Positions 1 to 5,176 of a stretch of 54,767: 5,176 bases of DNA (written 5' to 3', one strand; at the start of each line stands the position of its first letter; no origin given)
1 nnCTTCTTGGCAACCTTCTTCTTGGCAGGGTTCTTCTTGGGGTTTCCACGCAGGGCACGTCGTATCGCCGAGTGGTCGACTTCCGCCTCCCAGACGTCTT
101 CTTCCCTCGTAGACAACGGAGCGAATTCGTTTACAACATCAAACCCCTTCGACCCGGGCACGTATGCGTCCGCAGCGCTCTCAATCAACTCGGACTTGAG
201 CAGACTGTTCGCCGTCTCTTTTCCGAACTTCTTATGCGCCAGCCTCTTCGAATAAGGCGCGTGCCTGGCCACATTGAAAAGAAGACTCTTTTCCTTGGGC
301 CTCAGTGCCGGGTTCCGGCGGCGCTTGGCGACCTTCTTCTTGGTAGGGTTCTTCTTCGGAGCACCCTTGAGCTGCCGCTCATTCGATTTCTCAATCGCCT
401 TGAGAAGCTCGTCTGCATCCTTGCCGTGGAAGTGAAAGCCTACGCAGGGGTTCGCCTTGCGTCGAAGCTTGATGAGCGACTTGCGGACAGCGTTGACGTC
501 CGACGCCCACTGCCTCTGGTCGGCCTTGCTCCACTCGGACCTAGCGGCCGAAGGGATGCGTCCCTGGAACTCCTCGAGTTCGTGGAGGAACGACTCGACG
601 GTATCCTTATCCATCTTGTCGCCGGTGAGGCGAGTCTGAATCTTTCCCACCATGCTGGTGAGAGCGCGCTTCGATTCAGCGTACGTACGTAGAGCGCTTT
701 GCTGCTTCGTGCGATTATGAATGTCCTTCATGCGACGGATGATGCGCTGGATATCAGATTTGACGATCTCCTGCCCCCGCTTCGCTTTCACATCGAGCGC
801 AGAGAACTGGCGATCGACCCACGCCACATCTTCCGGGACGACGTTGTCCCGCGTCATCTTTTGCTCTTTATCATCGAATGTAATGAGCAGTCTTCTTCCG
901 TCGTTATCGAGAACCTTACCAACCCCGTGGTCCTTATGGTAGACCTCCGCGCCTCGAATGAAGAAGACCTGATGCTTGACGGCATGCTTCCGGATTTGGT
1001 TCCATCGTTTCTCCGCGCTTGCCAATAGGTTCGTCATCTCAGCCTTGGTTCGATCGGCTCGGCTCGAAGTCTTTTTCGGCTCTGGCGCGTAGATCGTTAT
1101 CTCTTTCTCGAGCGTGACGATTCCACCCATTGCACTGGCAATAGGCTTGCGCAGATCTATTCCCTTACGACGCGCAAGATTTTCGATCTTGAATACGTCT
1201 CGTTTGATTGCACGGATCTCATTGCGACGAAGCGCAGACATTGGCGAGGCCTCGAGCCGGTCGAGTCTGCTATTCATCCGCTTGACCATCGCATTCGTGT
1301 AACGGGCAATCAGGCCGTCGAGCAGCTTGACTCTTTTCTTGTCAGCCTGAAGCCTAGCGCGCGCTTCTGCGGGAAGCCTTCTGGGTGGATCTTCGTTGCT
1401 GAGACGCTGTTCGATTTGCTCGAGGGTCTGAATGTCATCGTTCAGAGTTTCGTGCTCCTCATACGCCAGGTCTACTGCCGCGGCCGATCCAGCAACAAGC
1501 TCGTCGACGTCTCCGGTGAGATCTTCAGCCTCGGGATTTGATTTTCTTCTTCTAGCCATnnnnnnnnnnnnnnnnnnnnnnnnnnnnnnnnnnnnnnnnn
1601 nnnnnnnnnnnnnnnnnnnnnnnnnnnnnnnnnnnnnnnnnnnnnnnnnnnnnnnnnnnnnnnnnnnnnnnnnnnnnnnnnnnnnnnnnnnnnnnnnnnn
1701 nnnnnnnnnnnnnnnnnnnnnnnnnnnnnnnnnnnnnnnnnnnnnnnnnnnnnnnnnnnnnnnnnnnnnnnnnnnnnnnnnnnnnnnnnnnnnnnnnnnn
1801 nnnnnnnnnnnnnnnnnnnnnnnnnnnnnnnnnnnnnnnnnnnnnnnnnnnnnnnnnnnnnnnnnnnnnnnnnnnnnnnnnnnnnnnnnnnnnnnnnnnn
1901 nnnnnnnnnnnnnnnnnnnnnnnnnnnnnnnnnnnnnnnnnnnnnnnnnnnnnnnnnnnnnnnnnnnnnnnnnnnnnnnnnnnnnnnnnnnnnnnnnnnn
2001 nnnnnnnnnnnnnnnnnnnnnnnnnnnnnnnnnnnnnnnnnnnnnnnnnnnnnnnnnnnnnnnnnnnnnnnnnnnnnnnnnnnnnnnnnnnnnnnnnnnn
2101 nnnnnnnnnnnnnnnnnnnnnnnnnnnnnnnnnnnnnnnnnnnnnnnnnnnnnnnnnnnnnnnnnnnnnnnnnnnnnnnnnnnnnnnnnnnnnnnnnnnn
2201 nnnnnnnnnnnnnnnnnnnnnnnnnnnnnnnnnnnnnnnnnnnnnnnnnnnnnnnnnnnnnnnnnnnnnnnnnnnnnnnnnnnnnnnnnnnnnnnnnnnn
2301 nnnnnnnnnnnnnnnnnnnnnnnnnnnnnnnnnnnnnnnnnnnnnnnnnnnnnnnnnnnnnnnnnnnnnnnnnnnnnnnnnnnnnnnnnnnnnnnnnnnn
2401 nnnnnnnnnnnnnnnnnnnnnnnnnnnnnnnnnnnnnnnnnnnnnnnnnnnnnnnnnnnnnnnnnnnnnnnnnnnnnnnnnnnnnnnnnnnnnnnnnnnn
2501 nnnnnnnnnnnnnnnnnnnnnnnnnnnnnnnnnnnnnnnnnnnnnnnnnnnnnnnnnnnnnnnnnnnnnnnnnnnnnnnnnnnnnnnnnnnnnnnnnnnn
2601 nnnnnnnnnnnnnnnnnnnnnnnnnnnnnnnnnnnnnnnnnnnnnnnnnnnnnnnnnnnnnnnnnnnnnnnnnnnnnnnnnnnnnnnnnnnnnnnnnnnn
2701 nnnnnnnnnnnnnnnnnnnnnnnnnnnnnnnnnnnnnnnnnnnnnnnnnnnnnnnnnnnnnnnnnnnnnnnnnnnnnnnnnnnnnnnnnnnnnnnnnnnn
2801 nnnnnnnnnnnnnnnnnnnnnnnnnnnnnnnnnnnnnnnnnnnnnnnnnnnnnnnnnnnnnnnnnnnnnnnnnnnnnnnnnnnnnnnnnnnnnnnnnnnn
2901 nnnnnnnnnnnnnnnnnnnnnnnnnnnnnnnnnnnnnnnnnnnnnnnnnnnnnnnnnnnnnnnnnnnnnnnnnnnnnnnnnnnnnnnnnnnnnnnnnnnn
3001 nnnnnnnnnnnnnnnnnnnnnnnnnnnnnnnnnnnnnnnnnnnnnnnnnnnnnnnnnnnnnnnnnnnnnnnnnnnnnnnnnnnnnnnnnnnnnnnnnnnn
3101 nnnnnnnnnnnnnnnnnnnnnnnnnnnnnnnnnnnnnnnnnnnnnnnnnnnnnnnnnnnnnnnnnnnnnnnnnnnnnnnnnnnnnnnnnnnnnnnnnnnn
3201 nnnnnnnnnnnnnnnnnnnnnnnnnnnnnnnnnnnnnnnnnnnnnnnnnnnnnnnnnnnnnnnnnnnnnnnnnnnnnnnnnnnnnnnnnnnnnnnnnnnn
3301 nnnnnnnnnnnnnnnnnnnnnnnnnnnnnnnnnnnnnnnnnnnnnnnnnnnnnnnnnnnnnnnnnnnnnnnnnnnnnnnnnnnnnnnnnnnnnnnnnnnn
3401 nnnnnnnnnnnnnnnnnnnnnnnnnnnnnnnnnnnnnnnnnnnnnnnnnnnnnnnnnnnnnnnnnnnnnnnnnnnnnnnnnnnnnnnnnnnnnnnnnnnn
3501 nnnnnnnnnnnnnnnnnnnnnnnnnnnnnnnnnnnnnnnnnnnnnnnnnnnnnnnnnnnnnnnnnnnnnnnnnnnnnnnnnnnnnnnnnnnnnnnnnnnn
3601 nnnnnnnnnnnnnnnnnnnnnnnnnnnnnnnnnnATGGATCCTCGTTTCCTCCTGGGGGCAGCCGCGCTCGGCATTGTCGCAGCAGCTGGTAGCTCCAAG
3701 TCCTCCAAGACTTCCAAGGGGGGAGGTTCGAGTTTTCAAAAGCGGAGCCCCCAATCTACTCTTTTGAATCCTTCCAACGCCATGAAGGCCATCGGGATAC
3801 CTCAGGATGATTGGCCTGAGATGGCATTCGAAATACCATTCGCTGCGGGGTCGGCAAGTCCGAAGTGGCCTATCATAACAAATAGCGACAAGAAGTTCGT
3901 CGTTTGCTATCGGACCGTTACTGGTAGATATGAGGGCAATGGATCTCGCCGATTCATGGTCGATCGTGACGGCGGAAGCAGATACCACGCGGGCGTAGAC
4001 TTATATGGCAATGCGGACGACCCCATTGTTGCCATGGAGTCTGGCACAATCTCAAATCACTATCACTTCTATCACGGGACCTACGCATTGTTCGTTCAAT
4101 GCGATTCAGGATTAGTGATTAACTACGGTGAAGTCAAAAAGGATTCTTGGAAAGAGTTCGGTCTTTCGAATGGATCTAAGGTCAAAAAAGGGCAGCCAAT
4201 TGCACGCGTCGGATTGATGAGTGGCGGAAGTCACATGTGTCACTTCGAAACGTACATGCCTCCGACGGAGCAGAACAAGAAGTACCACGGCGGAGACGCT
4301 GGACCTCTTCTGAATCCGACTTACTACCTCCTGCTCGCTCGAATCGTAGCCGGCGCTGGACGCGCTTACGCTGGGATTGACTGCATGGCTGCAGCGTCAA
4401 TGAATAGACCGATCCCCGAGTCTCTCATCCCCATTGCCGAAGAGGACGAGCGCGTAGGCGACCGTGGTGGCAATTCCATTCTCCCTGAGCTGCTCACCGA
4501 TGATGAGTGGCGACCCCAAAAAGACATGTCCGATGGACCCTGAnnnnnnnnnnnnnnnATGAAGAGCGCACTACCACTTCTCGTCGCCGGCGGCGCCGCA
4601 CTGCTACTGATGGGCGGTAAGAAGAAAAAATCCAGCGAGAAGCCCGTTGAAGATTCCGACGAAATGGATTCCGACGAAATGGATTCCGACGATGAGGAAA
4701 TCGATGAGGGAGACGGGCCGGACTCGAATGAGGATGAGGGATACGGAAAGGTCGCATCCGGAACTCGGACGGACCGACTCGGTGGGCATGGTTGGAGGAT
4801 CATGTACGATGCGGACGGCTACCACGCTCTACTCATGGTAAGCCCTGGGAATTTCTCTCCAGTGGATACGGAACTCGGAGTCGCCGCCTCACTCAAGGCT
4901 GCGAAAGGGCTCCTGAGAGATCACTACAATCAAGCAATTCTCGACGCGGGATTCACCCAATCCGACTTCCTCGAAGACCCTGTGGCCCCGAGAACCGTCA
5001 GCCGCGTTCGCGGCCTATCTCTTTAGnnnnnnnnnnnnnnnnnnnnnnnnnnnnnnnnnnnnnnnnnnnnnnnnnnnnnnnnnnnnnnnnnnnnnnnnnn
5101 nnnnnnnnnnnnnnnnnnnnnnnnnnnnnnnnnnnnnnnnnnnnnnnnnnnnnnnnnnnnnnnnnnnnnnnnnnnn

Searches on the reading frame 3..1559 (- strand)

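Call 8: search_protein_families(library=pfam, proteins=[window:3-1559:-], max_evalue=0.01)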
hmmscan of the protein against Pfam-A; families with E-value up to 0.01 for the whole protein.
window:3-1559:- (519 aa): 1 family
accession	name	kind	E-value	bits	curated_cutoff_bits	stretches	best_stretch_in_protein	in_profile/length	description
PF08429.16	PLU-1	-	0.005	16.5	28.5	1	247-391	167-298/338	PLU-1-like protein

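Call 9: search_protein_families(library=phrogs, proteins=[window:3-1559:-], max_evalue=0.01)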
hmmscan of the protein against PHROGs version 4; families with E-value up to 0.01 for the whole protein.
window:3-1559:- (519 aa): 0 families

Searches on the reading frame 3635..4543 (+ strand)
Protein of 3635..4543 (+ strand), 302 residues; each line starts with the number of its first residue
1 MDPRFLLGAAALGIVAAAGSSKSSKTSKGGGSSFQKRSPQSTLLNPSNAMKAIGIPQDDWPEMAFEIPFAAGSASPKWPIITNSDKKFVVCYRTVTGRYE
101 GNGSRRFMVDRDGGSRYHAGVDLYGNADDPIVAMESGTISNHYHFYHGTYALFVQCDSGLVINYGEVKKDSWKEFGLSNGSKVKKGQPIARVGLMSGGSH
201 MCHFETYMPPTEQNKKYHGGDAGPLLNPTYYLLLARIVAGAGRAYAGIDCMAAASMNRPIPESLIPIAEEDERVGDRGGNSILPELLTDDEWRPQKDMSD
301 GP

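Call 6: search_protein_families(library=pfam, proteins=[window:3635-4543:+], max_evalue=0.01)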
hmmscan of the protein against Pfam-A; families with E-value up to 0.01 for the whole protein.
window:3635-4543:+ (302 aa): 1 family
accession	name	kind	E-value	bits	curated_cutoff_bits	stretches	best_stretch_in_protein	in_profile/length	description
PF01551.29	Peptidase_M23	-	6.4e-10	39.5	28.7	1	117-207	2-88/96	Peptidase family M23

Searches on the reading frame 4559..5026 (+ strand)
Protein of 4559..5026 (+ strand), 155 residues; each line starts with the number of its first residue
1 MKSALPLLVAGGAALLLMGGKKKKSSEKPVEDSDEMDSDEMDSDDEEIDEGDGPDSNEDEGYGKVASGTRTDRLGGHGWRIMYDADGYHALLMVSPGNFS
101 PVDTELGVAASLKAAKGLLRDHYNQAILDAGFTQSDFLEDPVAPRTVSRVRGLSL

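Call 6: search_protein_families(library=pfam, proteins=[window:4559-5026:+], max_evalue=0.01)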
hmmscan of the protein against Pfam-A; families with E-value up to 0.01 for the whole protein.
window:4559-5026:+ (155 aa): 0 families
